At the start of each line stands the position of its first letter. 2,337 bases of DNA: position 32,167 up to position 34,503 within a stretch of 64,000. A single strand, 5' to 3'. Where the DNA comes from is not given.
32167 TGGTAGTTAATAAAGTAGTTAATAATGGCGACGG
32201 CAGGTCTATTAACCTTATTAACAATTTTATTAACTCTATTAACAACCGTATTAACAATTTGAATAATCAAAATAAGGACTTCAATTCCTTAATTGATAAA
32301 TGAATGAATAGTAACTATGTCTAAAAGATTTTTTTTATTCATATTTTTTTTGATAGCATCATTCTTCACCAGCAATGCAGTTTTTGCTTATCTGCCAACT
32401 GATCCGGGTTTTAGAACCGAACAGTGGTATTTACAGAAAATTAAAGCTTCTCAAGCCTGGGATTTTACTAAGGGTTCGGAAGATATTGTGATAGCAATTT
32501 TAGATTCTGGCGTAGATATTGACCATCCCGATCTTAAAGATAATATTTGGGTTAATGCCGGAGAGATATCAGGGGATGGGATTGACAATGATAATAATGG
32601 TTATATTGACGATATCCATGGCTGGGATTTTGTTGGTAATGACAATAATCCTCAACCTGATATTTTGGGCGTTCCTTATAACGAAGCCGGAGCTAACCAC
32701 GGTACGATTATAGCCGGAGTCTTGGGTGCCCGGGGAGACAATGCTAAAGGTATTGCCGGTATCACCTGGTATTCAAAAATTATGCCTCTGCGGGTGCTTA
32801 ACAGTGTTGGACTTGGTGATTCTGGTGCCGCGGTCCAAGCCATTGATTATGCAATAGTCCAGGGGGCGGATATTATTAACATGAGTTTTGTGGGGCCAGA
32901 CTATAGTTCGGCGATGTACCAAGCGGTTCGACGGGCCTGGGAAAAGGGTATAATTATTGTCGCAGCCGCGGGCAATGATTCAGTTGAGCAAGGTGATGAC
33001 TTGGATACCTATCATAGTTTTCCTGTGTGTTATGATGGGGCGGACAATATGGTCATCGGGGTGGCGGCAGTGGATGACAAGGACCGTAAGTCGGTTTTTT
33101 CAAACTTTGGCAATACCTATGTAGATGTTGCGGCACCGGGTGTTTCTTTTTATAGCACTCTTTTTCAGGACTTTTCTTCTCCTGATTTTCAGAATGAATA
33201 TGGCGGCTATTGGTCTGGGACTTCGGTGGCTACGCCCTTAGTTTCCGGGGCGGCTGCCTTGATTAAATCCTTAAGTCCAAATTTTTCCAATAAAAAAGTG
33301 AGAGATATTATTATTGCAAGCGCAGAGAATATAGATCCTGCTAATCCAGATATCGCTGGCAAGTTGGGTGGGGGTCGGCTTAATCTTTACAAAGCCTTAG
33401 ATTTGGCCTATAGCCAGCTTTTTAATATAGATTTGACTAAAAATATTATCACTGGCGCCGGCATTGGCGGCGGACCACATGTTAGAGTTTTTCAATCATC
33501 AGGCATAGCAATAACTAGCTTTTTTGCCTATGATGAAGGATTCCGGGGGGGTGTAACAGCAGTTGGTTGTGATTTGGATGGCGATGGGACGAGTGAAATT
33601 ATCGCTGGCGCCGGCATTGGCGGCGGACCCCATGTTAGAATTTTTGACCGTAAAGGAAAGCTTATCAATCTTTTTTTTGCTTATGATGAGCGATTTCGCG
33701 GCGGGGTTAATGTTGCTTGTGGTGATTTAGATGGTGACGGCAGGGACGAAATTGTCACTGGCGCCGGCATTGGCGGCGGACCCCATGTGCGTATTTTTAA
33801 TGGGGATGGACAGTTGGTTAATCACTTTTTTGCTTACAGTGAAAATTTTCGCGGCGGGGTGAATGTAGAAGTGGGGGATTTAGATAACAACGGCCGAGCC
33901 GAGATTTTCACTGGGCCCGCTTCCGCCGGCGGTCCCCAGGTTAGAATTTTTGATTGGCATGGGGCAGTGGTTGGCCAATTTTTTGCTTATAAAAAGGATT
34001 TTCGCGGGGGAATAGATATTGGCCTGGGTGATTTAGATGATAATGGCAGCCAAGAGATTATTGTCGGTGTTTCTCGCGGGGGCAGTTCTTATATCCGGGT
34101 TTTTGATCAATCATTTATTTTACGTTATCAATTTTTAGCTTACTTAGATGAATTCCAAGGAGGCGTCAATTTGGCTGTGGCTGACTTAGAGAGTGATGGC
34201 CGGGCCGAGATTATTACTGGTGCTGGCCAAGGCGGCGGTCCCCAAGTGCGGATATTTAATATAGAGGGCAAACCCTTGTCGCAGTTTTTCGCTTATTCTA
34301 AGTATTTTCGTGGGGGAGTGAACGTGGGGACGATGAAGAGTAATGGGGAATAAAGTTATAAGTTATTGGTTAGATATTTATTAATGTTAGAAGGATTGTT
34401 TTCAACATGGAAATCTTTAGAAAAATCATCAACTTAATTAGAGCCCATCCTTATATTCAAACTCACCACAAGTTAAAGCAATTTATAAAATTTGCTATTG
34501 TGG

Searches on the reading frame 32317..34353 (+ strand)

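Call 68: search_protein_families(library=pfam, proteins=[window:32317-34353:+], max_evalue=0.01)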
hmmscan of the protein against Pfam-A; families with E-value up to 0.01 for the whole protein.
window:32317-34353:+ (678 aa): 3 families
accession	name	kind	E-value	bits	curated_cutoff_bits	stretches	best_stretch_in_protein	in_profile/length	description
PF00082.27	Peptidase_S8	-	1.4e-50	172.7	21.8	1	55-339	2-276/288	Subtilase family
PF13517.12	FG-GAP_3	-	1.9e-13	51.2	26.9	3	470-531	1-60/61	FG-GAP-like repeat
PF01839.29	FG-GAP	-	7.2e-10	39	22.1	0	616-640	2-26/37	FG-GAP repeat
